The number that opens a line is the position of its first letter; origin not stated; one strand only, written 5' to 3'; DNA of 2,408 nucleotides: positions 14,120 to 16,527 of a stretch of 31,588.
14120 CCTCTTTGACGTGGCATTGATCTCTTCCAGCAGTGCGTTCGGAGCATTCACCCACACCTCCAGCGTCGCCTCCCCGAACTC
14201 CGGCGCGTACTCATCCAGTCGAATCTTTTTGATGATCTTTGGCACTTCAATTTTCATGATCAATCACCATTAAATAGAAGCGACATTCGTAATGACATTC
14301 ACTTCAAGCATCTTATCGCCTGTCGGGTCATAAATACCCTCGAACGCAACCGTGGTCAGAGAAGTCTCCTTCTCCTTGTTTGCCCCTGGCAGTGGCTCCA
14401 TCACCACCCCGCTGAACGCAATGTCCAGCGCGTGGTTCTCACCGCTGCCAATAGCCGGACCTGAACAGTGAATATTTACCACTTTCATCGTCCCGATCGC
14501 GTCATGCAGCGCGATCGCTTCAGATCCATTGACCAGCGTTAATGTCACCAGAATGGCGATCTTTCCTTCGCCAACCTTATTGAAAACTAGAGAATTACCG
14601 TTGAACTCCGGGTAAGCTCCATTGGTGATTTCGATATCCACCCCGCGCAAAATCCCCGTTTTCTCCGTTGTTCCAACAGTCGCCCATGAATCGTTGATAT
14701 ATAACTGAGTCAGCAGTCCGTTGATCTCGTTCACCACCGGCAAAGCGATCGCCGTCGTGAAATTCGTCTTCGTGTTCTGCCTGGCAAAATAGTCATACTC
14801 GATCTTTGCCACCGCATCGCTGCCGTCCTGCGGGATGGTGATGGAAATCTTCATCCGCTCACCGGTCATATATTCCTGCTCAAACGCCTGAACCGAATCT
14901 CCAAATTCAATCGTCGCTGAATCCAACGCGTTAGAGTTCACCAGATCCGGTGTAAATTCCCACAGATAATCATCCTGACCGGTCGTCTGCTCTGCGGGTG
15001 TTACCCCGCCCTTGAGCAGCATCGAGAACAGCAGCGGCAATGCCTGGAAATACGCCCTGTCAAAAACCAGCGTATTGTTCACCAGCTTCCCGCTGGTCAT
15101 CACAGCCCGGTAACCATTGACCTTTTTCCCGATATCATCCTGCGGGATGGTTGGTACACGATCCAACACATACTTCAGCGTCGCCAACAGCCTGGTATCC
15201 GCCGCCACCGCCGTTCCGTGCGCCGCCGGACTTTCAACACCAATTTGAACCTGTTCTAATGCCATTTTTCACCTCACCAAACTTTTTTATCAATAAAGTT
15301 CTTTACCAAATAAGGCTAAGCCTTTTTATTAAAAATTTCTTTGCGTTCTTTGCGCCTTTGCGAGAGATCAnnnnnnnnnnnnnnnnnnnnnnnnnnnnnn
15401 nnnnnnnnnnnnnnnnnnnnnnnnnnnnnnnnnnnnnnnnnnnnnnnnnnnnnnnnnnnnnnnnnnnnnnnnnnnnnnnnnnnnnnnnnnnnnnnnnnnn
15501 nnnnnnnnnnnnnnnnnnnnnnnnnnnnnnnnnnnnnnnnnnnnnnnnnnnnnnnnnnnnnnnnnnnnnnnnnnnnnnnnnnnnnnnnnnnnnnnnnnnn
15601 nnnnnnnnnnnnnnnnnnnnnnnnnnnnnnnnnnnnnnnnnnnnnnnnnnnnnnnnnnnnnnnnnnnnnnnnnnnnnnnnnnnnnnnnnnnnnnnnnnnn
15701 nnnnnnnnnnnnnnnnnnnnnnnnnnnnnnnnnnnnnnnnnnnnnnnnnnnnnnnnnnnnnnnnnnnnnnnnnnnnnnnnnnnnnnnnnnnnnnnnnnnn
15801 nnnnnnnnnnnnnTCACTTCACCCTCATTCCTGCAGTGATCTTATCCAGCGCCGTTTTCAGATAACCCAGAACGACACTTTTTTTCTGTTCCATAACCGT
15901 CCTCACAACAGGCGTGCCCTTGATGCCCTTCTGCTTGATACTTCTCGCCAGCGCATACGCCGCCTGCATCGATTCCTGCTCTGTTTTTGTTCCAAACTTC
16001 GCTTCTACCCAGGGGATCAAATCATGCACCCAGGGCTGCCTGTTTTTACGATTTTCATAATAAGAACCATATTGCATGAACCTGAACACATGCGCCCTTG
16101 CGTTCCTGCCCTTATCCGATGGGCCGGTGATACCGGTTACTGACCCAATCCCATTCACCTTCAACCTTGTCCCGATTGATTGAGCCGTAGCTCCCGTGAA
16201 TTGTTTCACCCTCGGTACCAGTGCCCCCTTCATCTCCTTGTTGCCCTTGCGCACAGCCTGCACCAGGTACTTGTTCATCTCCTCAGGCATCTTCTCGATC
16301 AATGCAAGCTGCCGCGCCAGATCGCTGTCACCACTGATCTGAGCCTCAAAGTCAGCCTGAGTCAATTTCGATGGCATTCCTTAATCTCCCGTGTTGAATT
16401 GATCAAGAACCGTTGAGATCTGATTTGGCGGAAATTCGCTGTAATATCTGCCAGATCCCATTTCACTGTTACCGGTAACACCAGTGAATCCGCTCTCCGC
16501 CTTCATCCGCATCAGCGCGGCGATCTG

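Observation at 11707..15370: Recurrent triple-heptad element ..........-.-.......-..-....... in tail-module intergenic gaps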

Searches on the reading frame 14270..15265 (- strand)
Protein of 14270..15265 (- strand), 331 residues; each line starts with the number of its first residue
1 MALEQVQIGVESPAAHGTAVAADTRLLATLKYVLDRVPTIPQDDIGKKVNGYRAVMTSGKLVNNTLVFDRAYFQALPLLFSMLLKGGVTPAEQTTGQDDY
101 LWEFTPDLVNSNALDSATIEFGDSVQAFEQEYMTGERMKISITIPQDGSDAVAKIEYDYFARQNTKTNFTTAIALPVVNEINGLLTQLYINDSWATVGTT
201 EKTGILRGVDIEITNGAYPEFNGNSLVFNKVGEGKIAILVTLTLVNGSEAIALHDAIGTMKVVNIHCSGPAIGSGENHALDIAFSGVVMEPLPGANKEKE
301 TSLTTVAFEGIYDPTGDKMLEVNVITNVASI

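Call 11: search_protein_families(library=phrogs, proteins=[window:14270-15265:-], max_evalue=0.001)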
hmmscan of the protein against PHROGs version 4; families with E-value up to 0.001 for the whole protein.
window:14270-15265:- (331 aa): 0 families

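Call 23: find_related_loci(query=window:14270-15265:-, collection=viral_contigs, flank=6000)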
Query window:14270-15265:- (331 aa) in viral_contigs; peptide patterns used: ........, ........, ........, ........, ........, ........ (x = any residue, [..] = any of these).
1 stretches matched a pattern; 1 encode a relative of the query (tblastn E <= 1e-3); 1 distinct loci.
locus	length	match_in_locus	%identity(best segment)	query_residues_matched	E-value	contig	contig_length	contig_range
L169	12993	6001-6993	59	1-331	7e-115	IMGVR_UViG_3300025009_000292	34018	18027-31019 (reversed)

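Call 24: find_homologous_proteins(query=window:14270-15265:-)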
Query window:14270-15265:- (331 aa): 43 proteins with E <= 0.001 among 3519 candidates.
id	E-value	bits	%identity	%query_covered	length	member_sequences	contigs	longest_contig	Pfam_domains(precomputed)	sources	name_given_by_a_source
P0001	8.0e-136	470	65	100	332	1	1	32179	-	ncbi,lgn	-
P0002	2.5e-132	459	66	99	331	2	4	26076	-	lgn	-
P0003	4.4e-130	451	63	99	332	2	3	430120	-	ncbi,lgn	-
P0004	1.1e-129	450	63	100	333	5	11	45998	-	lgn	-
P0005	1.3e-127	443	62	100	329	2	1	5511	-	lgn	-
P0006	1.2e-122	427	61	100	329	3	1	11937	-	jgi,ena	jgi:hypothetical protein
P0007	1.8e-122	426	61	100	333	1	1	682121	-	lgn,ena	-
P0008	1.6e-121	423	61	100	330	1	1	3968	-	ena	-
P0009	1.8e-121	423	99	60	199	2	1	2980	-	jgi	-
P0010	1.3e-120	420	61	100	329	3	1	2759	-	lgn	-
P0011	1.0e-119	417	60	100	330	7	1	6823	-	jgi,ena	-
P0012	6.6e-119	415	59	100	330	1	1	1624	-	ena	-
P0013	8.5e-119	414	58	100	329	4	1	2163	-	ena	-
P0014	3.1e-117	409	60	100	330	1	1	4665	-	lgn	-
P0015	6.2e-117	408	60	100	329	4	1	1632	-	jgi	jgi:hypothetical protein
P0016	1.1e-116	407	59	100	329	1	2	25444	-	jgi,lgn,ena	-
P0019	1.2e-111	391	58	100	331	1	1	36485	-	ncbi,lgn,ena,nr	ncbi:MAG: hypothetical protein GYA45_11600 [Pelolinea sp.]|nr:hypothetical protein [Pelolinea sp.]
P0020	1.9e-111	390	59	100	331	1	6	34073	-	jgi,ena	-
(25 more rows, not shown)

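Call 25: find_encoding_contigs(protein=P0001, flank=6000, max_places=2)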
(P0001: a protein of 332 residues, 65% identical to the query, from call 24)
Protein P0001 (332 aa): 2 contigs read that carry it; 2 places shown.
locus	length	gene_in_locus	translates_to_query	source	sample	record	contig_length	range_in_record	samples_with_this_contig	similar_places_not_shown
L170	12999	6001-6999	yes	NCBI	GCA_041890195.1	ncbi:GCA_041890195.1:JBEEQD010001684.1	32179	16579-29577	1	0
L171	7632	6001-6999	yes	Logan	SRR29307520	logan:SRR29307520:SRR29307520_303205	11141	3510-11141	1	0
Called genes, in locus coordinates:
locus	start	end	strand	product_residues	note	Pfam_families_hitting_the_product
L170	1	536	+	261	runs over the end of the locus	PF00574:CLP_protease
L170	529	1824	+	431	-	PF05065:Phage_capsid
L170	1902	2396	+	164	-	-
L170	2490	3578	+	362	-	-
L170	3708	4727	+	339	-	-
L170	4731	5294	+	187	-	-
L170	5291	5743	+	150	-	-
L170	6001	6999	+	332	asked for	-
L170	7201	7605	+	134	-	-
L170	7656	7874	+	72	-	-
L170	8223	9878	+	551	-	-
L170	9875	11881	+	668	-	-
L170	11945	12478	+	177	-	-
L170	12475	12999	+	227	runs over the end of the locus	-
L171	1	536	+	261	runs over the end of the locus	PF00574:CLP_protease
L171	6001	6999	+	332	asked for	-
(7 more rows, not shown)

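Call 26: find_encoding_contigs(protein=P0002, flank=6000, max_places=2)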
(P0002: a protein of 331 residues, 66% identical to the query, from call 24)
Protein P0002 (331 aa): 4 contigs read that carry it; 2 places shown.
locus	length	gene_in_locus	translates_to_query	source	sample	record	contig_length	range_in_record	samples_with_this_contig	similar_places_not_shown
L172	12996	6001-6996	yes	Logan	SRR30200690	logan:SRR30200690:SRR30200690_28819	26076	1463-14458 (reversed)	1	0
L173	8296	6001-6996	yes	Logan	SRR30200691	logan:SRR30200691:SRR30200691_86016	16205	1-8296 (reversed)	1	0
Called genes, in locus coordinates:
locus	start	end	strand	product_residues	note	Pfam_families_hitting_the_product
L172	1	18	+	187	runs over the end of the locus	PF01973:MptE-like (weak)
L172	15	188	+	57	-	-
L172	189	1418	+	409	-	PF04860:Phage_portal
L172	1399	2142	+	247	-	-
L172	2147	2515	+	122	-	-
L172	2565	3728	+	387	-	-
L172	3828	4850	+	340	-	-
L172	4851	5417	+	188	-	-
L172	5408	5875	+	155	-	-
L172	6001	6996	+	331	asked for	-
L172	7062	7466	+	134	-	-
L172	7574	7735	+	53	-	-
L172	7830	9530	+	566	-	-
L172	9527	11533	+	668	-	PF02018:CBM_4_9 (weak)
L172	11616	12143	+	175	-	-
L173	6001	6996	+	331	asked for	-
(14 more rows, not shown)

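Call 27: find_encoding_contigs(protein=P0003, flank=6000, max_places=2)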
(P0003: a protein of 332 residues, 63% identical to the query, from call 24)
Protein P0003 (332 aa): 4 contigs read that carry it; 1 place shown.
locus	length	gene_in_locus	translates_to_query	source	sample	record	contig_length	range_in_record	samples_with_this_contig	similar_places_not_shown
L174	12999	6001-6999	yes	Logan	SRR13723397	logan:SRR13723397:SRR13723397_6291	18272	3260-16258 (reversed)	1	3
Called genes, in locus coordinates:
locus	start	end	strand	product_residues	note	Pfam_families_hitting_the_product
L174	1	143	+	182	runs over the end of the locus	PF01973:MptE-like (faint)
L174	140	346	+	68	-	-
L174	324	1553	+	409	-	PF04860:Phage_portal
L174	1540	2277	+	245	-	-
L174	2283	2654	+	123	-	-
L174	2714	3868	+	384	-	-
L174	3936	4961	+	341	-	-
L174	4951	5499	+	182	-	-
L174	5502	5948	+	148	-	-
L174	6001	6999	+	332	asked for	-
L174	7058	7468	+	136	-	-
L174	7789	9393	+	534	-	-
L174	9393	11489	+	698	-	PF02018:CBM_4_9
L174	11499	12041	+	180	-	-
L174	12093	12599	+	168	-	-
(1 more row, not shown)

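Call 28: find_encoding_contigs(protein=P0004, flank=6000, max_places=2)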
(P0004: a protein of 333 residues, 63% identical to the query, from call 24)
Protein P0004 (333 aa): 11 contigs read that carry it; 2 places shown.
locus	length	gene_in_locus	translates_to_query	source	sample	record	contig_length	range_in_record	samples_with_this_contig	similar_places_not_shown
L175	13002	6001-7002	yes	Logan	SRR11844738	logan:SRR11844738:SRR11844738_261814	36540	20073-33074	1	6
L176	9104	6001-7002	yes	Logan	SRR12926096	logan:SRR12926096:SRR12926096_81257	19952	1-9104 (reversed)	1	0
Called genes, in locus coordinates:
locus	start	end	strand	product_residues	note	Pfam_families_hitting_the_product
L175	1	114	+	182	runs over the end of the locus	PF01973:MptE-like (faint)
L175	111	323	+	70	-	-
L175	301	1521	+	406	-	PF04860:Phage_portal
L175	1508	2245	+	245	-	-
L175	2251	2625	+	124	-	-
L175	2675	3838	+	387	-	-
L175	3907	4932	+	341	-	-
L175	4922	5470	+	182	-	-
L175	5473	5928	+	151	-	-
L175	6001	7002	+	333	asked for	-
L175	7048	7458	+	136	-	-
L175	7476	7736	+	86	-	-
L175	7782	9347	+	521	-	PF20072:DUF6468 (faint)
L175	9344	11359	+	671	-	-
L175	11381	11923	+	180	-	-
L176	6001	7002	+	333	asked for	-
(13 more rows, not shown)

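Call 45: find_encoding_contigs(protein=P0007, flank=10000, max_places=1)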
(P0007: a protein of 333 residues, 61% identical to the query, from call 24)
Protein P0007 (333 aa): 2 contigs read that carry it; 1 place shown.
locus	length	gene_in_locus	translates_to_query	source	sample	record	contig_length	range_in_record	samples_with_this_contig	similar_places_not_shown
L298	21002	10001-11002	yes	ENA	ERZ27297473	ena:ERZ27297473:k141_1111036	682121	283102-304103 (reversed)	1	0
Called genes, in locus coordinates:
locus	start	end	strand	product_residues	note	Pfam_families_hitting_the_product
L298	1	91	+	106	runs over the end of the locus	-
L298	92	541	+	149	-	PF01844:HNH, PF14279:HNH_5 (weak)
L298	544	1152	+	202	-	-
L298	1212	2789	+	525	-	PF03354:TerL_ATPase, PF20441:TerL_nuclease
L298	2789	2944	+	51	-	-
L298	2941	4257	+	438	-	PF04860:Phage_portal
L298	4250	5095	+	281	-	PF00574:CLP_protease, PF01972:SDH_protease (weak)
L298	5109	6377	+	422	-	PF05065:Phage_capsid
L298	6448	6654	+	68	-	-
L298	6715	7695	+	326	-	-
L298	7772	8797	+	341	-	-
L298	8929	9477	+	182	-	-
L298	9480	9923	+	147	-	-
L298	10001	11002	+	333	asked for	-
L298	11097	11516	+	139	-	-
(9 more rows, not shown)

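Call 46: find_encoding_contigs(protein=P0019, flank=6000, max_places=1)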
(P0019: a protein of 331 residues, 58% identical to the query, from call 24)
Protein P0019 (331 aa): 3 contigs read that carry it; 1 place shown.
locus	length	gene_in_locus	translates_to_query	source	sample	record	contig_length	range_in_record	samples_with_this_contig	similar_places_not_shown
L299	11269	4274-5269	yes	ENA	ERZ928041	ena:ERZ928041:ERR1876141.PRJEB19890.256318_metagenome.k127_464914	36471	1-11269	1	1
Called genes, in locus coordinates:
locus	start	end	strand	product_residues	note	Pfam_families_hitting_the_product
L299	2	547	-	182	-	?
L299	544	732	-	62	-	-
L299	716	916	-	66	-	-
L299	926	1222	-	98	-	-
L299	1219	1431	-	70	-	-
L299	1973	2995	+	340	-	-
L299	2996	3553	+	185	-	-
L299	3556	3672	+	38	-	-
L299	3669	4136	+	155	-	-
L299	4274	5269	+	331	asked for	-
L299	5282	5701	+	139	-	-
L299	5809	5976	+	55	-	-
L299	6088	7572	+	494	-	-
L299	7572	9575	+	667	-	PF05954:Phage_GPD (faint)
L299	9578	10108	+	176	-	-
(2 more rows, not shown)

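Call 47: find_encoding_contigs(protein=P0020, flank=6000, max_places=1)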
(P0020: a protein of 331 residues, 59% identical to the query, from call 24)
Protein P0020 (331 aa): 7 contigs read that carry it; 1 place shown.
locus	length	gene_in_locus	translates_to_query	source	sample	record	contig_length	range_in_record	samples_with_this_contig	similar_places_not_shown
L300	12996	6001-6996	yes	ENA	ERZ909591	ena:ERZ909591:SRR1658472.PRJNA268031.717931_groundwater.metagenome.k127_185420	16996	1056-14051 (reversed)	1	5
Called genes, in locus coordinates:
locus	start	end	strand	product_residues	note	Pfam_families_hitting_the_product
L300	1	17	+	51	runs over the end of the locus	-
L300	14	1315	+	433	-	PF04860:Phage_portal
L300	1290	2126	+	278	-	PF00574:CLP_protease, PF01972:SDH_protease (weak), PF25145:NfeD1b_N (faint)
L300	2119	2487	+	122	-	-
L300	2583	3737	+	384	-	-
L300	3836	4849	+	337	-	-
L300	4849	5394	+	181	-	-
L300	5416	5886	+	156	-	-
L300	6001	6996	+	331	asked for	-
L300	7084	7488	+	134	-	-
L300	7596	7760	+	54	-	-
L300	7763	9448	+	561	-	-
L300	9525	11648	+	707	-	-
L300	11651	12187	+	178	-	-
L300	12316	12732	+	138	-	-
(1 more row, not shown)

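Call 48: find_encoding_contigs(protein=P0016, flank=6000, max_places=1)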
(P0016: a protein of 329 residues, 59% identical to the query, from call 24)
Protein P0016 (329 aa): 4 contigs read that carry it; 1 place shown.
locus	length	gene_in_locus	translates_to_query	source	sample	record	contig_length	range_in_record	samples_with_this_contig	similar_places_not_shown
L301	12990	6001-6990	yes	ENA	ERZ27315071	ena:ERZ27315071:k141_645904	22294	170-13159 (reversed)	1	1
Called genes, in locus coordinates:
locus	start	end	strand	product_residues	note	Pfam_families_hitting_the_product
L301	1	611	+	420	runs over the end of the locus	PF04860:Phage_portal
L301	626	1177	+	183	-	PF01973:MptE-like (faint)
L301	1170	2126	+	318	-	PF00574:CLP_protease, PF01972:SDH_protease (weak), PF25145:NfeD1b_N (weak)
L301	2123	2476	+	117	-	-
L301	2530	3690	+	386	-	-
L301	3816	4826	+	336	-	-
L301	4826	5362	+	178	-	-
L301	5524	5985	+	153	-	-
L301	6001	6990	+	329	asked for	-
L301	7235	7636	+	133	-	-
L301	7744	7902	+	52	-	-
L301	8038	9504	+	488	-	-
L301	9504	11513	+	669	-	-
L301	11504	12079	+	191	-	-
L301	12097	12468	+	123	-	-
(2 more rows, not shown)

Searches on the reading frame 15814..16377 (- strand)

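Call 11: search_protein_families(library=phrogs, proteins=[window:15814-16377:-], max_evalue=0.001)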
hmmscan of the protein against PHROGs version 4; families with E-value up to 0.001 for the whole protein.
window:15814-16377:- (187 aa): 1 family
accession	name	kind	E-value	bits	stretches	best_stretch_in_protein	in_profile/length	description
phrog_5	-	connector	1.5e-07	32.5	1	10-179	91-207/239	tail completion or Neck1 protein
